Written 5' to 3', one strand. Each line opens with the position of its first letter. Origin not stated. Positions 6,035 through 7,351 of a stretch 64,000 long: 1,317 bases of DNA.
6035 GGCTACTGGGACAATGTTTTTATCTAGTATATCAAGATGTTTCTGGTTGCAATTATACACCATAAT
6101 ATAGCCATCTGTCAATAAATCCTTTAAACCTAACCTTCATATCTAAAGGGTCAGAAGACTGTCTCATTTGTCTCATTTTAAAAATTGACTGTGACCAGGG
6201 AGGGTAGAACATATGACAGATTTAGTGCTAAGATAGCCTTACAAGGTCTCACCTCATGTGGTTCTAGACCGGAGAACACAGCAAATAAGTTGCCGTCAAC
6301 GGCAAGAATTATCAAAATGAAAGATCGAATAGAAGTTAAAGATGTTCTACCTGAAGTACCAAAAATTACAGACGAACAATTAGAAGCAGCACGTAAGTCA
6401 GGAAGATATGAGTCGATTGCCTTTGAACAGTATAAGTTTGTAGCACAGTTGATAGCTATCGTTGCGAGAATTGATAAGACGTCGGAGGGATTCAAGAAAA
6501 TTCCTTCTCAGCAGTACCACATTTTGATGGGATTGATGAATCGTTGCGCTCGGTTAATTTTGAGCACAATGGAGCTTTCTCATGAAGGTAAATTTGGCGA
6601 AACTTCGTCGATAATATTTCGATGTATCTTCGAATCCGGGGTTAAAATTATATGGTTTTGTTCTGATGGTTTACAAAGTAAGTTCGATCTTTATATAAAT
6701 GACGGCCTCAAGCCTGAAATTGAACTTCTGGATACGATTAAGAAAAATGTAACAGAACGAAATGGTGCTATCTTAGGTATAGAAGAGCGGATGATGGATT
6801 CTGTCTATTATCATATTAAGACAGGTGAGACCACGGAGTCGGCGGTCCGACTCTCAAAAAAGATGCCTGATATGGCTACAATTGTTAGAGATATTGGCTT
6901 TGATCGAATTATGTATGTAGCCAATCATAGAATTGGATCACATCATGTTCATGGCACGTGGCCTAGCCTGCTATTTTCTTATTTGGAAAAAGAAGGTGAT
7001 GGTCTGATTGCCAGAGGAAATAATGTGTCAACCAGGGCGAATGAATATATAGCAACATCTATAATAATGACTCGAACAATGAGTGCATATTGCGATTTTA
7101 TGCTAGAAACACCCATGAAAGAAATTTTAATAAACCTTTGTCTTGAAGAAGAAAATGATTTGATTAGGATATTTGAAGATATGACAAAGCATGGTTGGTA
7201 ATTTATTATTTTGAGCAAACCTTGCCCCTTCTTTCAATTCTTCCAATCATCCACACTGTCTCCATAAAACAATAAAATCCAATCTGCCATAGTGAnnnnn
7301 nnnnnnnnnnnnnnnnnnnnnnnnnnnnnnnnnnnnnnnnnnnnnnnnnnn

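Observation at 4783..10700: AT-richer accessory island of seven uncharacterised genes (HEPN-like motif protein, Zn-ribbon, P-loop kinase) next to a phage-like module: candidate novel defence or accessory system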

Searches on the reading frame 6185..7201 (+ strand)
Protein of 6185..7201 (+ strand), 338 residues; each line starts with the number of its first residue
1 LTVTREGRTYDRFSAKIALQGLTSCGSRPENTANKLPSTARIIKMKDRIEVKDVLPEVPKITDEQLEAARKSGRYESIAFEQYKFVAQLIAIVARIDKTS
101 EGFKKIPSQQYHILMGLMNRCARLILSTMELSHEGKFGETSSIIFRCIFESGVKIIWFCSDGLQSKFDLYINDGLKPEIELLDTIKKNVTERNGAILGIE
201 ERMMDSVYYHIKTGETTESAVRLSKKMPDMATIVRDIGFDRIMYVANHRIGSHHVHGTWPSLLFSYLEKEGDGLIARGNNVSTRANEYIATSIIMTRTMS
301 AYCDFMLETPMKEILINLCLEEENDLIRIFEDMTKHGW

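Call 3: search_protein_families(library=pfam, proteins=[window:6185-7201:+], max_evalue=0.1)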
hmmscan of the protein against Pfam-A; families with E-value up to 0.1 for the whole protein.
window:6185-7201:+ (338 aa): 1 family
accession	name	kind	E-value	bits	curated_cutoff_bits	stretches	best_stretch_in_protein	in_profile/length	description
PF18928.5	DUF5677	-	2.4e-14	54.2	27.1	1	111-273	1-165/166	Family of unknown function (DUF5677)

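Call 4: search_protein_families(library=padloc, proteins=[window:6185-7201:+], max_evalue=0.1)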
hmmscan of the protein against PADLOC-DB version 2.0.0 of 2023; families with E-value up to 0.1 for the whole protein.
window:6185-7201:+ (338 aa): 0 families

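Call 5: search_protein_families(library=ncbifam, proteins=[window:6185-7201:+], max_evalue=0.1)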
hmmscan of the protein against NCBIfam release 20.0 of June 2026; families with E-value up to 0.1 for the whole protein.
window:6185-7201:+ (338 aa): 1 family
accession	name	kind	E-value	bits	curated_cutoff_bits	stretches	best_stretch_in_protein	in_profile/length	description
TIGR02870.1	spore_II_D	equivalog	0.064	12.3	234.75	0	181-230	153-202/338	stage II sporulation protein D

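Call 6: search_protein_families(library=phrogs, proteins=[window:6185-7201:+], max_evalue=0.01)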
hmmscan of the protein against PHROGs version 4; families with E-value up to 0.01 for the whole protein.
window:6185-7201:+ (338 aa): 0 families

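Call 18: find_homologous_proteins(query=window:6317-7201:+)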
Query window:6317-7201:+ (294 aa): 170 proteins with E <= 0.001 among 817 candidates; the best 120 are listed.
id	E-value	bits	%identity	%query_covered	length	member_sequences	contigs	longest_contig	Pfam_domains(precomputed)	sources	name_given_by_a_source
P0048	9.9e-194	660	100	100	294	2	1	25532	PF18928.6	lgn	-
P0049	3.4e-141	487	72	100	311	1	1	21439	PF18928.6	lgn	-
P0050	1.3e-131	456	64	100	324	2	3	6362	PF18928.6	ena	-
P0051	7.0e-123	427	63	98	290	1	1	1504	PF18928.6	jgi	jgi:hypothetical protein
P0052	3.4e-113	396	59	100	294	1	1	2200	PF18928.6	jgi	jgi:hypothetical protein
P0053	2.6e-108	380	56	100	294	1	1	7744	PF18928.6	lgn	-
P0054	1.7e-105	370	56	100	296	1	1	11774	PF18928.6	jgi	-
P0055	2.6e-103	363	56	100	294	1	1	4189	PF18928.6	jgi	jgi:hypothetical protein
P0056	3.6e-102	359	55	100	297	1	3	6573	PF18928.6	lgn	-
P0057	2.9e-95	337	52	97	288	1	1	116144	PF18928.6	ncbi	-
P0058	3.7e-94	333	53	97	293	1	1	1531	PF18928.6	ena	-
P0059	8.0e-85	303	52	88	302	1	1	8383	PF18928.6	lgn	-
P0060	6.7e-82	293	45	95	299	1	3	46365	PF18928.6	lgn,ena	-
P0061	2.4e-79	285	46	96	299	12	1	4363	PF18928.6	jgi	jgi:hypothetical protein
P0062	8.3e-79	283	61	70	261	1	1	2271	PF18928.6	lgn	-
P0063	1.6e-78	282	48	93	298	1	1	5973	PF18928.6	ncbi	-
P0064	1.7e-78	282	45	95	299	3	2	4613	PF18928.6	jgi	jgi:hypothetical protein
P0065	9.4e-78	279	45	97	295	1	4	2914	PF18928.6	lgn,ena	-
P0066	1.8e-77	278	45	96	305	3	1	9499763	PF18928.6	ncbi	ncbi:hypothetical protein ACVWW6_000898 [Bradyrhizobium sp. USDA 3311]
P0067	4.8e-77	277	45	95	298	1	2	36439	PF18928.6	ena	-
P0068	5.9e-77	277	44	95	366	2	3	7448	PF18928.6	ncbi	-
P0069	1.9e-76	275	44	94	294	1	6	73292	PF18928.6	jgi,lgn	-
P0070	6.8e-76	273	46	87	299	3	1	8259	PF18928.6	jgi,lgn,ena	-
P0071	3.4e-74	268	45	95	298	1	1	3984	PF18928.6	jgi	jgi:hypothetical protein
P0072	4.7e-74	267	42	96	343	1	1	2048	PF18928.6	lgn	-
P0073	7.7e-74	266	45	87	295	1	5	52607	PF18928.6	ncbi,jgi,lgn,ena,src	-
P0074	7.8e-74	266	41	97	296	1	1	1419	PF18928.6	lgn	-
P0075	1.2e-73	266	43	94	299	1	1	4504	PF18928.6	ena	-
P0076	1.3e-73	266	44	96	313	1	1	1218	PF18928.6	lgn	-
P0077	2.0e-73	265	42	98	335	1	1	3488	PF18928.6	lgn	-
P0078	6.5e-73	263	43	95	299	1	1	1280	PF18928.6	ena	-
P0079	9.9e-73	263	46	87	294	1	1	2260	PF18928.6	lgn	-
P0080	2.5e-72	262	46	88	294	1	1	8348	PF18928.6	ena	-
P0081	2.6e-72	261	44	96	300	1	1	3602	PF18928.6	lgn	-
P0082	2.1e-71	258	43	95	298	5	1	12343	PF18928.6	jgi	jgi:hypothetical protein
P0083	2.5e-71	258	45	95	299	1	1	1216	PF18928.6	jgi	jgi:hypothetical protein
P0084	3.3e-71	258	41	96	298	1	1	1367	PF18928.6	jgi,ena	-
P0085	6.4e-71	257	46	90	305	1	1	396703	PF18928.6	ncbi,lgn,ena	-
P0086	9.0e-71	256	44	96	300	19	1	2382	PF18928.6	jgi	jgi:hypothetical protein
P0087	1.1e-70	256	42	96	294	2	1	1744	PF18928.6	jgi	jgi:hypothetical protein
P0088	1.1e-70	256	41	96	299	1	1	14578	PF18928.6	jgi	jgi:hypothetical protein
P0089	1.3e-70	256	42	98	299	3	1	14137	PF18928.6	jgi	jgi:hypothetical protein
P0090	3.4e-70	255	41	94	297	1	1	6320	PF18928.6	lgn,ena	-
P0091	4.0e-70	254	43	88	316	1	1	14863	PF18928.6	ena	-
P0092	4.5e-70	254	42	96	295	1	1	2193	PF18928.6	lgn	-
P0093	1.1e-69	253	41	99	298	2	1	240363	PF18928.6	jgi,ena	-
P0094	1.3e-69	253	41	96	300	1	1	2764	PF18928.6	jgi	jgi:Family of unknown function (DUF5677)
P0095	1.7e-69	252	41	97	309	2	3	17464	PF18928.6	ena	-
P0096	1.9e-69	252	45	88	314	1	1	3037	PF18928.6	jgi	jgi:hypothetical protein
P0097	2.0e-69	252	44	94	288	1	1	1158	PF18928.6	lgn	-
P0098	2.6e-69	252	46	87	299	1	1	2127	PF18928.6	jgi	jgi:hypothetical protein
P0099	5.0e-69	251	40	97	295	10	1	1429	PF18928.6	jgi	-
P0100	5.1e-69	251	41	97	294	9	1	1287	PF18928.6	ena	-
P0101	9.3e-69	250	40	95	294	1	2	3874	PF18928.6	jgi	jgi:hypothetical protein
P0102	2.6e-68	248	42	96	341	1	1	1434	PF18928.6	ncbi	-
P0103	1.9e-67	245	44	89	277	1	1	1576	PF18928.6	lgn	-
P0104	4.6e-67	244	45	86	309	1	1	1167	PF18928.6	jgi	-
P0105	5.5e-67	244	42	86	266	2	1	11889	PF18928.6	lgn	-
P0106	6.4e-67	244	41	95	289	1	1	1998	PF18928.6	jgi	jgi:Family of unknown function (DUF5677)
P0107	8.8e-67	243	41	96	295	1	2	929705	PF18928.6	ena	-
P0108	1.1e-66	243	41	97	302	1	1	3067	PF18928.6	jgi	jgi:hypothetical protein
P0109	5.4e-66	241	43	87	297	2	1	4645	PF18928.6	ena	-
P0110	1.1e-65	240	38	97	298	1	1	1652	PF18928.6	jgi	jgi:hypothetical protein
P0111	1.2e-65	240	38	96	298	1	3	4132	PF18928.6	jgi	jgi:Family of unknown function (DUF5677)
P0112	2.1e-65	239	42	96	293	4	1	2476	PF18928.6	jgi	-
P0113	2.3e-65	239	43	86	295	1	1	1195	PF18928.6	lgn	-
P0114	2.3e-65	239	40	93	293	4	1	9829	PF18928.6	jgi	-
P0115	3.0e-65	238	39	98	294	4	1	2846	PF18928.6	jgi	jgi:hypothetical protein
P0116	3.3e-65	238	45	86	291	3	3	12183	PF18928.6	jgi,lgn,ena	-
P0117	4.0e-65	238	42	94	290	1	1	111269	PF18928.6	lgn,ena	-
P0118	4.1e-65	238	41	94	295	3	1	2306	PF18928.6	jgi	jgi:hypothetical protein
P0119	4.9e-65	238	40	96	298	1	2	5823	PF18928.6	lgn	-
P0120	5.6e-65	237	42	87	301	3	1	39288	PF18928.6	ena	-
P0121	6.3e-65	237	43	87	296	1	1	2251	PF18928.6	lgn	-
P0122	7.0e-65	237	41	95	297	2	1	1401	PF18928.6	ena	-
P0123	1.2e-64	236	42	87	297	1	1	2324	PF18928.6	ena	-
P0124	1.9e-64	236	38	97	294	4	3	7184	PF18928.6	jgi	jgi:Family of unknown function (DUF5677)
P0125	2.8e-64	235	40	95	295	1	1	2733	PF18928.6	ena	-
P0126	3.1e-64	235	37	96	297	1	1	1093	PF18928.6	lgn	-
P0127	3.5e-64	235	39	97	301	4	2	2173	PF18928.6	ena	-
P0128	5.0e-64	234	42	95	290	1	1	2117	PF18928.6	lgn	-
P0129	5.3e-64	234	41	87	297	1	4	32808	PF18928.6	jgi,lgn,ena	-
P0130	9.1e-64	233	42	95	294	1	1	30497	PF18928.6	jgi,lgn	jgi:hypothetical protein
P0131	1.0e-63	233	44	87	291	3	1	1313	PF18928.6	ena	-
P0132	2.4e-63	232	42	86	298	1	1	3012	PF18928.6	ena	-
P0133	2.6e-63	232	40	89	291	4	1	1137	PF18928.6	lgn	-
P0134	3.2e-63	232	41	86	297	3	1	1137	PF18928.6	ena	-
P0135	3.5e-63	232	40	95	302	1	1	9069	PF18928.6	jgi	jgi:hypothetical protein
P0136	4.4e-63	231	41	87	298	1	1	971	PF18928.6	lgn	-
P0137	4.8e-63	231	42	94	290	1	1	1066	PF18928.6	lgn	-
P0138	7.7e-63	230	39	94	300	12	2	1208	PF18928.6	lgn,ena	-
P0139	9.5e-63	230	44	89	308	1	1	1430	PF18928.6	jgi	jgi:hypothetical protein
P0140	1.2e-62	230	42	94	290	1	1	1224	PF18928.6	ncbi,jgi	jgi:hypothetical protein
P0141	1.4e-62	230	39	95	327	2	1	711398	PF18928.6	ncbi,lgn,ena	-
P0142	1.5e-62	229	39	96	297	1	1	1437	PF18928.6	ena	-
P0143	2.4e-62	229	38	96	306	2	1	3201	PF18928.6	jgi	jgi:hypothetical protein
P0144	2.7e-62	229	43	86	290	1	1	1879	PF18928.6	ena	-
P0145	3.0e-62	228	39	96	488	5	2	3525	PF00239.27,PF18928.6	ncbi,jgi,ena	-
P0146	4.0e-62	228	39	96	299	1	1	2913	PF18928.6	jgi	jgi:hypothetical protein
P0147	4.1e-62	228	41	86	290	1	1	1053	PF18928.6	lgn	-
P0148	4.5e-62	228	40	95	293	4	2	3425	PF18928.6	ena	-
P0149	5.5e-62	228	40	95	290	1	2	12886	PF18928.6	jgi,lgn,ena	-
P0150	1.3e-61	226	40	86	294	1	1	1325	PF18928.6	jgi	jgi:hypothetical protein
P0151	1.9e-61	226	38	96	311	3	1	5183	PF18928.6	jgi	jgi:hypothetical protein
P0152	2.6e-61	225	44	86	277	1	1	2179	PF18928.6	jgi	jgi:uncharacterized protein DUF5677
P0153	2.8e-61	225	41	97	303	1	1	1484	PF18928.6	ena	-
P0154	6.7e-61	224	42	86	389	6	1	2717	PF18928.6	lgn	-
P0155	1.2e-60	223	41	86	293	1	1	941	PF18928.6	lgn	-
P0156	1.3e-60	223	40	95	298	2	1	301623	PF18928.6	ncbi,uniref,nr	ncbi:DUF5677 domain-containing protein [Geothrix sp. SG200]|uniref:DUF5677 domain-containing protein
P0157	1.6e-60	223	42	87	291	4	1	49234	PF18928.6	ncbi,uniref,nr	ncbi:DUF5677 domain-containing protein [Stenotrophomonas sp. HMSC10F06]|uniref:DUF5677 domain-contai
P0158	2.0e-60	222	41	89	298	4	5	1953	PF18928.6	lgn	-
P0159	2.3e-60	222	38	94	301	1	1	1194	PF18928.6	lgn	-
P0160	2.8e-60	222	39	95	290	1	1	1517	PF18928.6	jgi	jgi:hypothetical protein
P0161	5.0e-60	221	41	87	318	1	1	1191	PF18928.6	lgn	-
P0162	5.9e-60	221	43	86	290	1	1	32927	PF18928.6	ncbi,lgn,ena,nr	ncbi:MAG: hypothetical protein COA47_14730 [Robiginitomaculum sp.]|nr:MAG: hypothetical protein COA4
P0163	6.5e-60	221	43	86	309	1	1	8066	PF18928.6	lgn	-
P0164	1.2e-59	220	38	97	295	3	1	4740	PF18928.6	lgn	-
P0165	2.2e-59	219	38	96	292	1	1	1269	PF18928.6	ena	-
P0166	6.3e-59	218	41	90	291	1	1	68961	PF18928.6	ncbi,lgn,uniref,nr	ncbi:DUF5677 domain-containing protein [Dokdonella immobilis]|uniref:Uncharacterized protein n=1 Tax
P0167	7.9e-59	217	38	88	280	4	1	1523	PF18928.6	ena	-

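Call 42: search_solved_structures(query=A3, max_evalue=1)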
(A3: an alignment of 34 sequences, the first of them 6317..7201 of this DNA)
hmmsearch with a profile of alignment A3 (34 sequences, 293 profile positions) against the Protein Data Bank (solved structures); distinct sequences matched with E-value up to 1: 0.

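Call 46: find_encoding_contigs(protein=P0049, flank=8000, max_places=2)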
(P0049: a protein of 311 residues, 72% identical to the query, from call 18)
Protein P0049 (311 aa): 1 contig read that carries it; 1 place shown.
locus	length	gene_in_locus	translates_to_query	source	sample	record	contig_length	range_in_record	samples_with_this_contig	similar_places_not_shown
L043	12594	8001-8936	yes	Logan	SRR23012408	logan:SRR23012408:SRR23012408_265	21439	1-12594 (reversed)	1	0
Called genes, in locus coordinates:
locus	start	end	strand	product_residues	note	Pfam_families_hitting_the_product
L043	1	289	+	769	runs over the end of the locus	PF04851:ResIII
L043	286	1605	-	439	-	PF00239:Resolvase, PF07508:Recombinase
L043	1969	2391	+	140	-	-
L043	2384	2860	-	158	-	-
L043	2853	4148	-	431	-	PF01555:N6_N4_Mtase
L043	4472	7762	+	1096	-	PF07693:KAP_NTPase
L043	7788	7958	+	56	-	-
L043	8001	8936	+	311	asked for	PF18928:DUF5677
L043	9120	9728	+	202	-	-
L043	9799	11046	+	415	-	PF00817:IMS, PF11799:IMS_C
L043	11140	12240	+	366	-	-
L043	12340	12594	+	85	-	?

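Call 47: find_encoding_contigs(protein=P0057, flank=8000, max_places=2)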
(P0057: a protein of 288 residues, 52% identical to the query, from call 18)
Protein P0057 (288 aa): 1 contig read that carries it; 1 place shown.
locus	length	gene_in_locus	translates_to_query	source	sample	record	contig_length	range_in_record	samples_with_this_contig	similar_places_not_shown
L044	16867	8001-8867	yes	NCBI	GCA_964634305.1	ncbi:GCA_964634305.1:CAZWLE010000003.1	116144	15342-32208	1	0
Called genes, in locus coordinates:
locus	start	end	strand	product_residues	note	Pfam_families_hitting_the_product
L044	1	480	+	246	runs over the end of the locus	PF03372:Exo_endo_phos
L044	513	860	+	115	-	-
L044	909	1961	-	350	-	PF00438:S-AdoMet_synt_N, PF02772:S-AdoMet_synt_M, PF02773:S-AdoMet_synt_C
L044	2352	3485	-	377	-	PF00512:HisKA, PF02518:HATPase_c, PF13589:HATPase_c_3 (faint)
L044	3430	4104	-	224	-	PF00072:Response_reg, PF00486:Trans_reg_C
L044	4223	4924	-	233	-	PF01177:Asp_Glu_race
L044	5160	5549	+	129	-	PF03713:DUF305, PF13628:DUF4142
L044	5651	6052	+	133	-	PF00383:dCMP_cyt_deam_1, PF14437:MafB19-deam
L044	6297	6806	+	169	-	PF00293:NUDIX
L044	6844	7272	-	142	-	PF00293:NUDIX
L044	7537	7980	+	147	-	-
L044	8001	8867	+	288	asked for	PF18928:DUF5677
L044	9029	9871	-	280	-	PF03734:YkuD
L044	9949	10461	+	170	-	-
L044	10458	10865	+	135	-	PF07883:Cupin_2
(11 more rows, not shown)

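Call 49: predict_structure(alignment_id=A3)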
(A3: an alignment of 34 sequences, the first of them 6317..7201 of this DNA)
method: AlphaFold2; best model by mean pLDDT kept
length: 294 residues; sequences in the alignment: 34
mean_pLDDT: 88.5   pTM: 0.87
mean pLDDT of the five models: 88.5, 87.9, 87.4, 87.4, 87.1
residues with pLDDT >= 90: 197; 70-90: 68; 50-70: 25; < 50: 4
segments of 3 or more residues with pLDDT < 50: none
pLDDT, mean of each block of 10 residues (from residue 1): 68 88 90 90 92 93 95 94 68 64 93 96 97 97 97 98 96 97 95 91 67 72 87 75 92 97 96 95 93 74
secondary structure, 60 per line:
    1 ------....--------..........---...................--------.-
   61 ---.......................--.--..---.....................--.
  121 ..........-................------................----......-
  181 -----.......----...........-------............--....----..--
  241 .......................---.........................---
elements in order: H7-10 H19-28 H32-50 H64-86 H97-117 H120-130 H132-147 H154-169 H174-179 H186-192 H197-207 H215-222 E223-226 E229-232 H241-262 H267-291

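Call 53: search_protein_families(library=pfam, proteins=[L043:9120-9728:+], max_evalue=0.01)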
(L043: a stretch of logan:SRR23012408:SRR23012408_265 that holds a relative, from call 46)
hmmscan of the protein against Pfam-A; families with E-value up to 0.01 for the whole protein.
L043:9120-9728:+ (202 aa): 0 families

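Call 54: search_protein_families(library=padloc, proteins=[L043:9120-9728:+], max_evalue=0.01)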
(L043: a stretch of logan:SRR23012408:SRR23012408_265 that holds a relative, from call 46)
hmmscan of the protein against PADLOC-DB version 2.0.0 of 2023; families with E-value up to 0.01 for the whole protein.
L043:9120-9728:+ (202 aa): 0 families

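Call 64: search_dna_similar(query=window:6317-7201:+, collection=plasmids, mode=protein, max_evalue=0.00001, max_rows=12)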
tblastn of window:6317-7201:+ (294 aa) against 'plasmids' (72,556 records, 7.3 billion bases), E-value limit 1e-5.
No match.

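Call 65: search_dna_similar(query=window:6317-7201:+, collection=phages, mode=protein, max_evalue=0.00001, max_rows=12)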
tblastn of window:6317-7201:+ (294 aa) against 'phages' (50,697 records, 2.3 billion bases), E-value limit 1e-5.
No match.
